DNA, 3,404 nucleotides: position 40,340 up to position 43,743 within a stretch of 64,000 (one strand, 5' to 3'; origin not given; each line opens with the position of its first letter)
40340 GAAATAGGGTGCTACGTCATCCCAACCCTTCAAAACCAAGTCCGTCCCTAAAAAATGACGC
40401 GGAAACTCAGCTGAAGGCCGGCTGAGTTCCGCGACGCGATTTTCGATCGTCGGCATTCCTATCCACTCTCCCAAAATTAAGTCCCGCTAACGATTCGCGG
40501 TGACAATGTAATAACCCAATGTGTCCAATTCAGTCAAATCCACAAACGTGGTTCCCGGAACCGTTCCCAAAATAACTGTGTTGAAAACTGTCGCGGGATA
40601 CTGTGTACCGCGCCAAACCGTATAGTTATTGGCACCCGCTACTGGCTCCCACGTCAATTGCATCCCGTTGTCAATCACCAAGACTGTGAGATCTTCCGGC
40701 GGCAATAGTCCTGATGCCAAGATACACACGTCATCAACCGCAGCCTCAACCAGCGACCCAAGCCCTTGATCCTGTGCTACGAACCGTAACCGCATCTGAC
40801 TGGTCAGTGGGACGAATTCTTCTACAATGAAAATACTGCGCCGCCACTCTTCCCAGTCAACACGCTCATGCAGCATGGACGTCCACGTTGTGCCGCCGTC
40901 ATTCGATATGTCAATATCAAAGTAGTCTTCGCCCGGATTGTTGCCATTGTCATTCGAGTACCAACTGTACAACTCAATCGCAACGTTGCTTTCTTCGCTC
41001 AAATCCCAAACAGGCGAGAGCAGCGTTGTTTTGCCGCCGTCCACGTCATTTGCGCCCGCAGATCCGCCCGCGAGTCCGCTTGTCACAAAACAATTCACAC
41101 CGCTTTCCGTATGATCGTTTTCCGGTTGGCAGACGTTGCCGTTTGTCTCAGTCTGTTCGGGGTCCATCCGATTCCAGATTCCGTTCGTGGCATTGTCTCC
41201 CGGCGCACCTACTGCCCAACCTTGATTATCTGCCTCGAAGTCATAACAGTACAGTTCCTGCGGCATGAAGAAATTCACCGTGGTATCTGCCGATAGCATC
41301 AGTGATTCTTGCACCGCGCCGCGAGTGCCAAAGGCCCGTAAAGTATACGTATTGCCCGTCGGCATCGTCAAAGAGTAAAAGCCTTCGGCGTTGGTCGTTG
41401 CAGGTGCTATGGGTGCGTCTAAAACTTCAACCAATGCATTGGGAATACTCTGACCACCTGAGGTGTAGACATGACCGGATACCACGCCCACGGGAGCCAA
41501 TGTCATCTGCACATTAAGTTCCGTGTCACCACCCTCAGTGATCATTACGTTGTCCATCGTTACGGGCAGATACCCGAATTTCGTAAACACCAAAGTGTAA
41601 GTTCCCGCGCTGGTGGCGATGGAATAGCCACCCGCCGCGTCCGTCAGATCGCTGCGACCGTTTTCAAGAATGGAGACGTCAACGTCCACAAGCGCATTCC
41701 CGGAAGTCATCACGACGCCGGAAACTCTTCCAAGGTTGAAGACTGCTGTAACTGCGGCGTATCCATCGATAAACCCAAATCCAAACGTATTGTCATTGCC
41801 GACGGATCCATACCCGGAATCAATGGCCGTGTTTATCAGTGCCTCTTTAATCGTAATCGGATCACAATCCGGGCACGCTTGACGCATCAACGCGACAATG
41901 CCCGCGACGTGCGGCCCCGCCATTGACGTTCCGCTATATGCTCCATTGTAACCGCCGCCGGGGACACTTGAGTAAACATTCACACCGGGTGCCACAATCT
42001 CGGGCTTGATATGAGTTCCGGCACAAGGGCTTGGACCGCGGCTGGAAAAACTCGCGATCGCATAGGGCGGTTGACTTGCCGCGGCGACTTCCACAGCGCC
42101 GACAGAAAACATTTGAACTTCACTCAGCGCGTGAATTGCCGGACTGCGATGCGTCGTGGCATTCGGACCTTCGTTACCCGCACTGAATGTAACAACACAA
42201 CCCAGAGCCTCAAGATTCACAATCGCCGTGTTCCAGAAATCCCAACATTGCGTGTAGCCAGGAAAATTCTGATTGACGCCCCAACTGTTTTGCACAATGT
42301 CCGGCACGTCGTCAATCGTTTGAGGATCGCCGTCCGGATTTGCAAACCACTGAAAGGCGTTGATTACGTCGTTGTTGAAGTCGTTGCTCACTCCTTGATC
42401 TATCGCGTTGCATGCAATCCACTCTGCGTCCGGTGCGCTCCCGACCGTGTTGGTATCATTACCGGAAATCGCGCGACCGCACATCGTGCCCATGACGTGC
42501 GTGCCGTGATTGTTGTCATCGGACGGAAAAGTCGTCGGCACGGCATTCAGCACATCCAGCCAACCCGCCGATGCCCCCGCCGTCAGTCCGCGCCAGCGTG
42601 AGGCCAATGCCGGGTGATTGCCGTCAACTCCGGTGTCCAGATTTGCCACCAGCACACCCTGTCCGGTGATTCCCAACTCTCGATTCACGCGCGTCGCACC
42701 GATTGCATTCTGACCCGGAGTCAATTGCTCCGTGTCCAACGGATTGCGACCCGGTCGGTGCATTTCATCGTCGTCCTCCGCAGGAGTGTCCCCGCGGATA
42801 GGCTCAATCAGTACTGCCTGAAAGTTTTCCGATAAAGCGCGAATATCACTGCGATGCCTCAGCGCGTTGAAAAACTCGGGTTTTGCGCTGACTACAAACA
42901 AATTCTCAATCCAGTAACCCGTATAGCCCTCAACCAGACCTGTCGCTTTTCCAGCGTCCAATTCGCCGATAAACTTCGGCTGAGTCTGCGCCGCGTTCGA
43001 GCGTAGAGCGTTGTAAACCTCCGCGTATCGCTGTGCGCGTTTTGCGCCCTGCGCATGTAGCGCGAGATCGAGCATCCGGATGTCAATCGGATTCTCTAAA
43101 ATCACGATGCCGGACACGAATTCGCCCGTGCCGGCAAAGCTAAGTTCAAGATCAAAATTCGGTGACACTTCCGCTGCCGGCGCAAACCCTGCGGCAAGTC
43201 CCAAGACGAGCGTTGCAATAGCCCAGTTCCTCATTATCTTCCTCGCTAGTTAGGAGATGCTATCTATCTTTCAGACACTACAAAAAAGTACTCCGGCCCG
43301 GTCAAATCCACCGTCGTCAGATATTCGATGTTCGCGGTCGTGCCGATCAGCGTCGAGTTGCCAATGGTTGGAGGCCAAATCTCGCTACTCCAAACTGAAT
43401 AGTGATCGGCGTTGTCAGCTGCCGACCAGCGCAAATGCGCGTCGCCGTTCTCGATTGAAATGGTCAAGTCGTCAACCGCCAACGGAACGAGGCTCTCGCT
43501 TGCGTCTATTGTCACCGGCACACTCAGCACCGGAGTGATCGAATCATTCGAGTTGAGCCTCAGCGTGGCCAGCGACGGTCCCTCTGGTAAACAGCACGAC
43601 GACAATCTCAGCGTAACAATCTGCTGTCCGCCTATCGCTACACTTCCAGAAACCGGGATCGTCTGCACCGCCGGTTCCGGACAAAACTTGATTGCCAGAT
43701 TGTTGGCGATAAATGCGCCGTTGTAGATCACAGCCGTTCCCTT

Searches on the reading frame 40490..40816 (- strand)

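Call 59: search_protein_families(library=pfam, max_evalue=1, proteins=[window:40490-40816:-])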
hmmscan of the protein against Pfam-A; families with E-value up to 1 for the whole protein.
seq(109 aa): 0 families

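Call 61: search_protein_families(library=ncbifam, max_evalue=1, proteins=[window:40490-40816:-])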
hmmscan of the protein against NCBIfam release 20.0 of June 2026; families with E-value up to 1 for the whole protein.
seq(109 aa): 1 family
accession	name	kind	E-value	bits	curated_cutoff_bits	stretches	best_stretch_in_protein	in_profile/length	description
TIGR00640.1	acid_CoA_mut_C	subfamily_domain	0.11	12.4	57.45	1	22-52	77-106/132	methylmalonyl-CoA mutase C-terminal domain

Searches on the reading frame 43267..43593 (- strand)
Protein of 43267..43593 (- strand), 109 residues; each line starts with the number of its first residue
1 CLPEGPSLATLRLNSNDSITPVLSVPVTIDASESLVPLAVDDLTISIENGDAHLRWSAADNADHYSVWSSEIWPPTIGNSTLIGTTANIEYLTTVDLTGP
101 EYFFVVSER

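Call 59: search_protein_families(library=pfam, max_evalue=1, proteins=[window:43267-43593:-])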
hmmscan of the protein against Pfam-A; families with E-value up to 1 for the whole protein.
seq(109 aa): 1 family
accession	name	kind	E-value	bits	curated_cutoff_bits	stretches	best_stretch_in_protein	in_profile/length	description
PF21910.2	GH85_C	-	0.086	13.7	27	1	49-91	16-54/95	GH85 endohexosaminidases, C-terminal domain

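Call 61: search_protein_families(library=ncbifam, max_evalue=1, proteins=[window:43267-43593:-])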
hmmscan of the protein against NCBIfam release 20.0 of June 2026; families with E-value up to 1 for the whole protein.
seq(109 aa): 0 families
